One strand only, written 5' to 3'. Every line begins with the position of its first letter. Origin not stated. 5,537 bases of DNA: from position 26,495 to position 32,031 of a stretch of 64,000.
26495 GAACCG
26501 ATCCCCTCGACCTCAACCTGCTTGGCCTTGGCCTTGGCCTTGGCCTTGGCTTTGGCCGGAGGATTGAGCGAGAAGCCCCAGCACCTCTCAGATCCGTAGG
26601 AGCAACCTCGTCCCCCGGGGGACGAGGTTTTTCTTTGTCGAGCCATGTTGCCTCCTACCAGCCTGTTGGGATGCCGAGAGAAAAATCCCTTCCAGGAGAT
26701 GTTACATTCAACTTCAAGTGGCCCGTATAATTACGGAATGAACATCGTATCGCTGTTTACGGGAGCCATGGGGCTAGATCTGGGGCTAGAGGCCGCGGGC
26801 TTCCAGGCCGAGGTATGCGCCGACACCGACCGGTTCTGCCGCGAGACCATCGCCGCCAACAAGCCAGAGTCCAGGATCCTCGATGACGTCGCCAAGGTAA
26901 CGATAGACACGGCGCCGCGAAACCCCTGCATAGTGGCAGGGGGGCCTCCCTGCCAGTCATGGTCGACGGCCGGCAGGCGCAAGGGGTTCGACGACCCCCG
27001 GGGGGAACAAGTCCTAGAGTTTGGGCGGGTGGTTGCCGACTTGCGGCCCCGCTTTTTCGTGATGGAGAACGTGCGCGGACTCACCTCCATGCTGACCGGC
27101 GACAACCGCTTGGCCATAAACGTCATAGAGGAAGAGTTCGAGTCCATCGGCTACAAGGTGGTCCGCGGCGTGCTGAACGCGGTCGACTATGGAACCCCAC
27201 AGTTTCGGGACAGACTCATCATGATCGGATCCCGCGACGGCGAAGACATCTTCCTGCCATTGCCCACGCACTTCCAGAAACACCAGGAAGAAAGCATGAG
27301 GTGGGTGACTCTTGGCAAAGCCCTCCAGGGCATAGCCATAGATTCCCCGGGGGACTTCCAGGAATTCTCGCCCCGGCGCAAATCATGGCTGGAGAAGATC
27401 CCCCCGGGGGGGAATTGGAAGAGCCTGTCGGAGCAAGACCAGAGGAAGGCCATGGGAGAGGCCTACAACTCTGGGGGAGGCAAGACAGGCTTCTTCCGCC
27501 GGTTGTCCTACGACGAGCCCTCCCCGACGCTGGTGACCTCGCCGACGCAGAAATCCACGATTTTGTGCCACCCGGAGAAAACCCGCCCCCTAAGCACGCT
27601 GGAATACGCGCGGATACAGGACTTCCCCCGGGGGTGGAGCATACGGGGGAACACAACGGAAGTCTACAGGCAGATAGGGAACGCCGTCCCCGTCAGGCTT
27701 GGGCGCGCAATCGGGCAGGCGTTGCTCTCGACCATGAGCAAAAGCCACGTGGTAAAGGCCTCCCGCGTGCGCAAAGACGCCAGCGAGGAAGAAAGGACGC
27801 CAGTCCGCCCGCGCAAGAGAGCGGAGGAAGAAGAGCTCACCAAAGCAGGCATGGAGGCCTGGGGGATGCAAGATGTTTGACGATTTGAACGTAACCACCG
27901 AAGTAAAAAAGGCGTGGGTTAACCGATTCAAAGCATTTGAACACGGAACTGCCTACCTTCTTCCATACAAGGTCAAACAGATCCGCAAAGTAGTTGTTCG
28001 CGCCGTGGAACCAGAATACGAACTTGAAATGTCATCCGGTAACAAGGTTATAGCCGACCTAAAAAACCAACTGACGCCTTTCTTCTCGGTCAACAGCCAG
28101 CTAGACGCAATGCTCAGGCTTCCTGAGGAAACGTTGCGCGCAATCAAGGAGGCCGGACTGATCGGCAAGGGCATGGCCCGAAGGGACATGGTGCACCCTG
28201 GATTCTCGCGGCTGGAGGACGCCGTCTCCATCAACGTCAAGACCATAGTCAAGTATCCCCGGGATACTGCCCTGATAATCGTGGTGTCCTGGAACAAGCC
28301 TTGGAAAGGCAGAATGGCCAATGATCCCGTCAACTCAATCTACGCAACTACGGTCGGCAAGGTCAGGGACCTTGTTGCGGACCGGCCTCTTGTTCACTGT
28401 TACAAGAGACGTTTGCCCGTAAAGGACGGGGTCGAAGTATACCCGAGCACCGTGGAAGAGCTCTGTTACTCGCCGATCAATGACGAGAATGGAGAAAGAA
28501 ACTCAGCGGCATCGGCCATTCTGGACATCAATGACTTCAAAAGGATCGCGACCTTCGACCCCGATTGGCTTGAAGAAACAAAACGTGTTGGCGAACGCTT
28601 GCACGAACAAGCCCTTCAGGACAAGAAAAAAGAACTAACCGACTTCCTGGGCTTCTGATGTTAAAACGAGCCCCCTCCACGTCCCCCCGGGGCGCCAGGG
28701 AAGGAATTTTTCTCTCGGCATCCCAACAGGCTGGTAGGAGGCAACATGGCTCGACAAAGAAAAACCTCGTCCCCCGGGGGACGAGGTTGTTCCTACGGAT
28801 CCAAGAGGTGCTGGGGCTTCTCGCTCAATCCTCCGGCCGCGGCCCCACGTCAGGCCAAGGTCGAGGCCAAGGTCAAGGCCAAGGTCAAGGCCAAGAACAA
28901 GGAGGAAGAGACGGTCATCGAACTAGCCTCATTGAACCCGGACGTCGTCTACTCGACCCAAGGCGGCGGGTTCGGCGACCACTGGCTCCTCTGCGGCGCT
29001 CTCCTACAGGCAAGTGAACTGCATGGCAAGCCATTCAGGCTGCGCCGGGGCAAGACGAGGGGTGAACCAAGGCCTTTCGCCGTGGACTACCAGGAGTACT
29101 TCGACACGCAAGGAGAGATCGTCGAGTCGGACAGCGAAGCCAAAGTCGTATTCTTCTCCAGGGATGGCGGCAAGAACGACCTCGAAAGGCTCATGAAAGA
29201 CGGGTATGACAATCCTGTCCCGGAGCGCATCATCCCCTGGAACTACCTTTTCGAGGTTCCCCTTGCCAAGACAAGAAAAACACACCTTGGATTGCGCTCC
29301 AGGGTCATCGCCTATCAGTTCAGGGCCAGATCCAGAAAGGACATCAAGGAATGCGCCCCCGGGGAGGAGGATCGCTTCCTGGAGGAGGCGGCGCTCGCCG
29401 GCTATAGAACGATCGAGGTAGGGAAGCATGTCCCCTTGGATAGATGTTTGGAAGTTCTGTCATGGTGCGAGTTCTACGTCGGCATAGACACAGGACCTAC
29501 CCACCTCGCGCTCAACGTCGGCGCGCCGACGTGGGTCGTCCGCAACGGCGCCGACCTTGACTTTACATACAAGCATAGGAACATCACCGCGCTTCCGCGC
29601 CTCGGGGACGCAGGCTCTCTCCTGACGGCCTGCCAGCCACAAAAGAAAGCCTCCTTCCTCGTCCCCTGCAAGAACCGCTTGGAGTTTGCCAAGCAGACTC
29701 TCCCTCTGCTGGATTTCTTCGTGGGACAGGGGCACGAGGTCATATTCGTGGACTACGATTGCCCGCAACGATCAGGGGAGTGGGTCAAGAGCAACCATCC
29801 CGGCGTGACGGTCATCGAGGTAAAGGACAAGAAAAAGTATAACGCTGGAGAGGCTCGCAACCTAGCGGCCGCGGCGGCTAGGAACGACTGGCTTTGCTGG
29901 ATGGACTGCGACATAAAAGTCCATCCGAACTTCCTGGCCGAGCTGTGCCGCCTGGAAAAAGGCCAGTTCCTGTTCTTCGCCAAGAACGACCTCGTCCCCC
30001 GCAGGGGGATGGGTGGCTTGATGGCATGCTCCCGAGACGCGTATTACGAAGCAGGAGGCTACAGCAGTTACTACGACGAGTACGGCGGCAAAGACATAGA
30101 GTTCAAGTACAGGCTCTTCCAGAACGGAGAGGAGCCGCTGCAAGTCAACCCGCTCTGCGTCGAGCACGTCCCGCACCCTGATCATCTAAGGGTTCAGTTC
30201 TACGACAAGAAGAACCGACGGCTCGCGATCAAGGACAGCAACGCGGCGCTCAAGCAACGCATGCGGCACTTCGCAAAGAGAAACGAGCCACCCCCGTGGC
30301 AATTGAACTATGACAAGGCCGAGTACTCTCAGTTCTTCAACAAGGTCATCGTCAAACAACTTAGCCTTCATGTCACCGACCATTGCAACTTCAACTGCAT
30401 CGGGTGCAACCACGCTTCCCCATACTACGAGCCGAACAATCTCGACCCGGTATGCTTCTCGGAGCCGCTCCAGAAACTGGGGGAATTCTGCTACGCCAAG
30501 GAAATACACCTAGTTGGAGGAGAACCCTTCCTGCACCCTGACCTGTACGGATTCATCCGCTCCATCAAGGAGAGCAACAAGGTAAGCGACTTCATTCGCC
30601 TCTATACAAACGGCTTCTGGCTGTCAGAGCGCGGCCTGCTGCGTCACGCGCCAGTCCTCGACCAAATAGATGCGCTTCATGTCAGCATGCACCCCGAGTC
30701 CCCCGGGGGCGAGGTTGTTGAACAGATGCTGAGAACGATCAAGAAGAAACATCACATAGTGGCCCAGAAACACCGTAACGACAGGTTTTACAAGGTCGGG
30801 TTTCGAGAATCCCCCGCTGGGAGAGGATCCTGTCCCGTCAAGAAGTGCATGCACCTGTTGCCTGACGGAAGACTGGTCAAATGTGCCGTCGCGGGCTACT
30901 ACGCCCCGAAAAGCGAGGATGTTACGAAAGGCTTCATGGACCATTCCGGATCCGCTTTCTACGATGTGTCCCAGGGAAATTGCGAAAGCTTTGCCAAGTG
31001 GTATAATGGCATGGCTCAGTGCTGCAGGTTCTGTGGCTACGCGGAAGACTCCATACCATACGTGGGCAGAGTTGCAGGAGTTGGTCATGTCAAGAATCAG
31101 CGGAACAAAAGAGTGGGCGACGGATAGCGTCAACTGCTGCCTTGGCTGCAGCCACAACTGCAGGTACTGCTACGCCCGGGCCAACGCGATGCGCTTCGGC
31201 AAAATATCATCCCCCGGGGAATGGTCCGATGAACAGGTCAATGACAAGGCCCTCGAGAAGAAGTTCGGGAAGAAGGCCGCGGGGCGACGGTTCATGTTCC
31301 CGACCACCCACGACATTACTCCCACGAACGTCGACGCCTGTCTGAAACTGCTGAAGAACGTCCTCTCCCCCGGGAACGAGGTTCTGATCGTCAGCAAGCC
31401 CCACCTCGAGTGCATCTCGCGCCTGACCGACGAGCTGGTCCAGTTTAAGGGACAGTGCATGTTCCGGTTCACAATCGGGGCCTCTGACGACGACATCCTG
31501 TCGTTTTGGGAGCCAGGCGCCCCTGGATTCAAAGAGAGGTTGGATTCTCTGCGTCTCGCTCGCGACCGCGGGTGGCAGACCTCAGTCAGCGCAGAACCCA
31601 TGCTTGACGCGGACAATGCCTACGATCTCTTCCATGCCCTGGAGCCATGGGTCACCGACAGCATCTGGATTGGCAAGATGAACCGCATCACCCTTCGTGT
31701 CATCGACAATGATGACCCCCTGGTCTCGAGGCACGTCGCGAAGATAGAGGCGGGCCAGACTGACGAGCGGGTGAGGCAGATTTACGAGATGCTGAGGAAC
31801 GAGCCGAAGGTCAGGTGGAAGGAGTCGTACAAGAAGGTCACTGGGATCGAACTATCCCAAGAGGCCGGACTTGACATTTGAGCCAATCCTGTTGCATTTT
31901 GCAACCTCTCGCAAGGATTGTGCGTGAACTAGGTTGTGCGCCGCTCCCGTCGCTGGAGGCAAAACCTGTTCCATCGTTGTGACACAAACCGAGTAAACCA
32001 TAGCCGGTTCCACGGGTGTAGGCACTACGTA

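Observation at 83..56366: Highly iterated palindrome: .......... is massively over-represented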

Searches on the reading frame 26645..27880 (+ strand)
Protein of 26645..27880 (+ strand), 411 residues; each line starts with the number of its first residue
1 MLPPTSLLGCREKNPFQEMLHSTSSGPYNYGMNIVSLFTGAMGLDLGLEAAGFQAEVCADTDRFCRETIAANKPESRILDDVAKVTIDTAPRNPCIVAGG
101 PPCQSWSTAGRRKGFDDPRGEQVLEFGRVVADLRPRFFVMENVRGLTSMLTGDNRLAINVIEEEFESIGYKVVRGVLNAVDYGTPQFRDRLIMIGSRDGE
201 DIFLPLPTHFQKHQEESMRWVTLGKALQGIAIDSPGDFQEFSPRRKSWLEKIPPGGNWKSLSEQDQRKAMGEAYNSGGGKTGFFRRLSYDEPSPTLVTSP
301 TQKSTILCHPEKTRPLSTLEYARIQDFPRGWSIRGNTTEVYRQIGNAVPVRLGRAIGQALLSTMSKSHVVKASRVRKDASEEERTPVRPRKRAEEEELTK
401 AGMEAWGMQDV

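Call 9: search_protein_families(library=pfam, proteins=[window:26645-27880:+])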
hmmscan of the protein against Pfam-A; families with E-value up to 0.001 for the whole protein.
window:26645-27880:+ (411 aa): 1 family
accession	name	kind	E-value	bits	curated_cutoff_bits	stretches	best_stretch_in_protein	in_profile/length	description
PF00145.23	DNA_methylase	-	5e-63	213.9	22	1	32-360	1-322/324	C-5 cytosine-specific DNA methylase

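Call 38: search_solved_structures(query=window:26645-27880:+, max_evalue=0.00001)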
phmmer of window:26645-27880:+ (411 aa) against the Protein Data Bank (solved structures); distinct sequences matched with E-value up to 0.00001: 50.
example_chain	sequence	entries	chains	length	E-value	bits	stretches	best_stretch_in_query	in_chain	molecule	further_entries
1dct_A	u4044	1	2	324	1.5e-38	135.9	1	32-219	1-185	PROTEIN (MODIFICATION METHYLASE HAEIII)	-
3ubt_Y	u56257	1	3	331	2.4e-37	131.9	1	32-219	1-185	Modification methylase HaeIII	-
1fjx_A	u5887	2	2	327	2.1e-29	105.7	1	31-201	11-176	HHAI DNA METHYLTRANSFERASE | MODIFICATION METHYLASE HHAI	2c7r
1svu_A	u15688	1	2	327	2.1e-29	105.7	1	31-201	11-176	Modification methylase HhaI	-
10mh_A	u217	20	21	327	2.1e-29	105.7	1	31-201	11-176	PROTEIN (CYTOSINE-SPECIFIC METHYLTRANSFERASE HHAI) | HaeIII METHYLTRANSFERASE | Modification methylase HhaI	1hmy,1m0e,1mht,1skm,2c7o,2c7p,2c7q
2i9k_A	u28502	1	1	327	2.8e-29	105.3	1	31-201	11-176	Modification methylase HhaI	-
2uyh_A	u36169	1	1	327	4e-29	104.8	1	31-201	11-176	MODIFICATION METHYLASE HHAI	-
2zcj_A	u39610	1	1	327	5.5e-29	104.3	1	31-201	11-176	Modification methylase HhaI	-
2uz4_A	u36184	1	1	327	1e-28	103.4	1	31-201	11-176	MODIFICATION METHYLASE HHAI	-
2uyc_A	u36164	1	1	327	1e-28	103.4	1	31-201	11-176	MODIFICATION METHYLASE HHAI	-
2z6q_A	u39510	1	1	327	1.4e-28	103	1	31-201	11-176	Modification methylase HhaI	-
2z6u_A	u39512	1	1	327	1.4e-28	103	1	31-201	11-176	Modification methylase HhaI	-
2z6a_A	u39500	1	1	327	3.4e-28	101.7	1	31-201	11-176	Modification methylase HhaI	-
3g7u_A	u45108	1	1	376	1.8e-23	86.2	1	31-200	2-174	Cytosine-specific methyltransferase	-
9ped_A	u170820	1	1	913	9.5e-23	83.8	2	278-363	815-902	DNA (cytosine-5)-methyltransferase 1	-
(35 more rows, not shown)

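Call 40: search_protein_families(library=ncbifam, proteins=[window:26645-27880:+], max_evalue=0.001)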
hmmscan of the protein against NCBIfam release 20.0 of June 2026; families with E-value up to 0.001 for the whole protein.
window:26645-27880:+ (411 aa): 2 families
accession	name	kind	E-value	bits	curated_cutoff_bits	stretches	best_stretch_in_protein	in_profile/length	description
TIGR00675.1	dcm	superfamily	1.2e-54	186.2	100.65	1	34-360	1-329/329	DNA (cytosine-5-)-methyltransferase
NF007772.0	PRK10458.1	subfamily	7.8e-11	41.2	710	1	78-198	154-288/472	DNA cytosine methylase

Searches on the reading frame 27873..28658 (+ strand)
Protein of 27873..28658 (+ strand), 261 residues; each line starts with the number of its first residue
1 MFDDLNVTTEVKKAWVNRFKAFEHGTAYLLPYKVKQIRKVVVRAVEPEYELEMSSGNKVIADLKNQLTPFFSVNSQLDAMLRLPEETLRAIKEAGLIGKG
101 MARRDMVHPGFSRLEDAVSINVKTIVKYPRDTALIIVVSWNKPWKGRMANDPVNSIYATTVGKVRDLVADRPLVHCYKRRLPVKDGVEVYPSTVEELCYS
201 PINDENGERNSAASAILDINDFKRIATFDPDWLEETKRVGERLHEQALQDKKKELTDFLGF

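Call 9: search_protein_families(library=pfam, proteins=[window:27873-28658:+])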
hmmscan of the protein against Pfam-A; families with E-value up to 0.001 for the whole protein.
window:27873-28658:+ (261 aa): 0 families

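Call 39: search_protein_families(library=phrogs, proteins=[window:27873-28658:+], max_evalue=0.001)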
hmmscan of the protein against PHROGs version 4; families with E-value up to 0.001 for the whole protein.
window:27873-28658:+ (261 aa): 0 families

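Call 40: search_protein_families(library=ncbifam, proteins=[window:27873-28658:+], max_evalue=0.001)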
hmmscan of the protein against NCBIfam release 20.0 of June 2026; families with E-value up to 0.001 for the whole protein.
window:27873-28658:+ (261 aa): 0 families

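Call 56: find_homologous_proteins(query=window:27873-28658:+, max_evalue=0.001)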
Query window:27873-28658:+ (261 aa): 2 proteins with E <= 0.001 among 826 candidates.
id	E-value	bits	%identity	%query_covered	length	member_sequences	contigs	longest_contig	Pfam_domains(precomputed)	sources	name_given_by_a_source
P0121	4.0e-171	585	100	100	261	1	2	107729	-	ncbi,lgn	-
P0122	2.1e-144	497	83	100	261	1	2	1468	-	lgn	-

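Call 57: find_encoding_contigs(protein=P0122, flank=10000, max_places=4)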
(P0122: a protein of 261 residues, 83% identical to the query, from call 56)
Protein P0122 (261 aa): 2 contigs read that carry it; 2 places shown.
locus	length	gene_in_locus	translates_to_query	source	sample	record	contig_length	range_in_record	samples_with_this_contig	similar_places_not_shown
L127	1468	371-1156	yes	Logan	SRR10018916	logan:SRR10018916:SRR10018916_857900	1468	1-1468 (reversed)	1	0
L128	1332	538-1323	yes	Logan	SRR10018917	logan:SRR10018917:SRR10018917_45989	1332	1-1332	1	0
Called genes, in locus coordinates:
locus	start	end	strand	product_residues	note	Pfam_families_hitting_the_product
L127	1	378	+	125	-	?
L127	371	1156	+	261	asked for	-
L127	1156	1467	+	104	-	?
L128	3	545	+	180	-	?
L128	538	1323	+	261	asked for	-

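Call 71: search_protein_families(library=padloc, proteins=[window:27873-28658:+], max_evalue=0.01)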
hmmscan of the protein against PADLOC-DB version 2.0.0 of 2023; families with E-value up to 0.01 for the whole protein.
window:27873-28658:+ (261 aa): 0 families

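Call 75: search_protein_representatives(protein=window:27873-28658:+)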
Query: 261 residues. Proteins with E-value up to 0.001 (for the whole library): 3; up to 1e-10: 2; up to 1e-30: 1. The best 3 are listed.
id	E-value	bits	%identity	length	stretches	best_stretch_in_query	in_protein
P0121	1.3e-171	584.9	100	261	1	1-261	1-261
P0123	3.8e-15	72.2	32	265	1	45-259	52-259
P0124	1.8e-06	43.8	31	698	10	121-149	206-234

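Call 83: predict_structure(alignment_id=A3)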
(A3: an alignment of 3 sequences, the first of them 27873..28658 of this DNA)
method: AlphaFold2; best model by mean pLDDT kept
length: 261 residues; sequences in the alignment: 3
mean_pLDDT: 46.1   pTM: 0.53
mean pLDDT of the five models: 46.1, 44.0, 42.0, 41.0, 32.9
residues with pLDDT >= 90: 0; 70-90: 10; 50-70: 97; < 50: 154
segments of 3 or more residues with pLDDT < 50: 1-13, 18-112, 141-152, 175-180, 200-212, 257-261
pLDDT, mean of each block of 10 residues (from residue 1): 41 49 36 32 31 24 29 33 43 34 35 55 60 58 38 58 69 49 56 53 41 60 65 52 55 46 42
secondary structure, 60 per line:
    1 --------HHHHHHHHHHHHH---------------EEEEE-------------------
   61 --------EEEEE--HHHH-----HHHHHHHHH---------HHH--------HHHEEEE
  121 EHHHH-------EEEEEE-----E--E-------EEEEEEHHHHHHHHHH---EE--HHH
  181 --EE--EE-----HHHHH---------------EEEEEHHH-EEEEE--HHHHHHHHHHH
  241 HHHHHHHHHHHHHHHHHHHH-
elements in order: H9-21 E37-41 E69-73 H76-79 H85-93 E117-121 H122-125 E133-138 E155-160 H161-170 H194-198 E214-218 E223-227 H230-260

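Call 97: find_encoding_contigs(protein=P0121, flank=10000, max_places=5)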
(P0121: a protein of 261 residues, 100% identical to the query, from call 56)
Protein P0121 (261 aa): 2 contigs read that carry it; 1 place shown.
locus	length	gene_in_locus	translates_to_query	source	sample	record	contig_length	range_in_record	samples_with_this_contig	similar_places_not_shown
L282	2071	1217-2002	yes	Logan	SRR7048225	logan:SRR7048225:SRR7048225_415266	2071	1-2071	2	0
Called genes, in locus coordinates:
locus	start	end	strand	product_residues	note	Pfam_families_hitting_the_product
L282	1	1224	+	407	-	?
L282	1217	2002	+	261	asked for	-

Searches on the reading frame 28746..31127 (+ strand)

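Call 9: search_protein_families(library=pfam, proteins=[window:28746-31127:+])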
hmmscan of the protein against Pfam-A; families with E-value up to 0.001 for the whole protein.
window:28746-31127:+ (793 aa): 3 families
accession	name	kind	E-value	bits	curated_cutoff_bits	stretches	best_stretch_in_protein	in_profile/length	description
PF00535.33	Glycos_transf_2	-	2.3e-09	37.8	23.3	1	303-400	1-99/168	Glycosyl transferase family 2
PF04055.27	Radical_SAM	-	9.6e-09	36.1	29.5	1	543-669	3-124/166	Radical SAM superfamily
PF02709.20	Glyco_transf_7C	-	5e-05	23.3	23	1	422-462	20-60/78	N-terminal domain of galactosyltransferase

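Call 40: search_protein_families(library=ncbifam, proteins=[window:28746-31127:+], max_evalue=0.001)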
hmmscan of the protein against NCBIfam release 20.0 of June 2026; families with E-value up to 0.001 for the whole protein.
window:28746-31127:+ (793 aa): 17 families
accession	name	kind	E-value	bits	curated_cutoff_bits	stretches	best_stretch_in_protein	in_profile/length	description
TIGR04317.1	W_rSAM_matur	equivalog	2.5e-12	46.6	380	1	536-673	3-138/349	tungsten cofactor oxidoreductase radical SAM maturase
TIGR02666.1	moaA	equivalog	6.4e-11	41.8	284.05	1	536-629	9-106/336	GTP 3',8-cyclase MoaA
NF001199.0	PRK00164.2-1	equivalog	7e-09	35.2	231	1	536-642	11-115/308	GTP 3',8-cyclase MoaA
NF038283.1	viperin_w_prok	equivalog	7.2e-09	35.2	180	1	539-641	4-110/281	viperin family antiviral radical SAM protein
TIGR03965.1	mycofact_glyco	equivalog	1e-08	34.5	280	1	298-400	71-175/467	mycofactocin biosynthesis glycosyltransferase MftF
TIGR02668.1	moaA_archaeal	equivalog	3.6e-08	32.7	325.25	1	536-630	9-101/303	GTP 3',8-cyclase MoaA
NF033640.1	N_Twi_rSAM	subfamily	2.2e-07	30.3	170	1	583-630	172-220/398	twitch domain-containing radical SAM protein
NF045646.2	rSAM_Se_TrsS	equivalog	7.4e-07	28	490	1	541-628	90-175/441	radical SAM (seleno)protein TrsS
TIGR03977.1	rSAM_pair_HxsC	equivalog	7.9e-06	25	267.9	1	539-633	27-118/292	His-Xaa-Ser system radical SAM maturase HxsC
TIGR03470.1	HpnH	equivalog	2.8e-05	23.3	225.05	1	540-628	31-114/318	adenosyl-hopene transferase HpnH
NF045702.1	rSAM_GDGT_ether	equivalog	5.7e-05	21.9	450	1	540-628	89-178/486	tetraether lipid synthase Tes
TIGR04311.1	rSAM_Geo_metal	subfamily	0.00016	20.8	400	1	537-652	3-116/423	radical SAM/SPASM family putative metalloenzyme maturase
TIGR04251.1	SCM_rSAM_ScmF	equivalog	0.00028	20.4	400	0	537-625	4-92/353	SynChlorMet cassette radical SAM/SPASM protein ScmF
NF049973.1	radical_Rv1681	equivalog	0.0005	19.1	380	1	537-630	72-161/326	Rv1681 family radical SAM protein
TIGR04283.1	glyco_like_mftF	equivalog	0.00062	19.4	182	0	303-403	2-96/221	TIGR04283 family arsenosugar biosynthesis glycosyltransferase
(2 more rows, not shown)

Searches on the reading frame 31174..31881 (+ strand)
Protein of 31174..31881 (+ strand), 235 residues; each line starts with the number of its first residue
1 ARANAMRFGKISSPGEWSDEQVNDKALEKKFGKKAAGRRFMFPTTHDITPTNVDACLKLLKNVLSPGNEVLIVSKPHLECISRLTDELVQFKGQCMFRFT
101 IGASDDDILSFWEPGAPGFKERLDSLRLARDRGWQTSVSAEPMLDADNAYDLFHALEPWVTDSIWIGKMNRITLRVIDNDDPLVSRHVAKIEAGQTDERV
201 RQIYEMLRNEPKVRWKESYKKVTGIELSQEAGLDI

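Call 28: search_protein_families(library=pfam, proteins=[window:31174-31881:+], max_evalue=0.01)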
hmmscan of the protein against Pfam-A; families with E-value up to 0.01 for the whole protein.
window:31174-31881:+ (235 aa): 0 families

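Call 39: search_protein_families(library=phrogs, proteins=[window:31174-31881:+], max_evalue=0.001)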
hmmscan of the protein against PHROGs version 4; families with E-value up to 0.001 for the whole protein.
window:31174-31881:+ (235 aa): 1 family
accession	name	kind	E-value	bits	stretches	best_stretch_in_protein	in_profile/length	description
phrog_13321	-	unknown function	1.2e-08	35.5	1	18-148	78-209/307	-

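Call 71: search_protein_families(library=padloc, proteins=[window:31174-31881:+], max_evalue=0.01)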
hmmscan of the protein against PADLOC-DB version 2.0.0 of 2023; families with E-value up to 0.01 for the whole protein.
window:31174-31881:+ (235 aa): 0 families
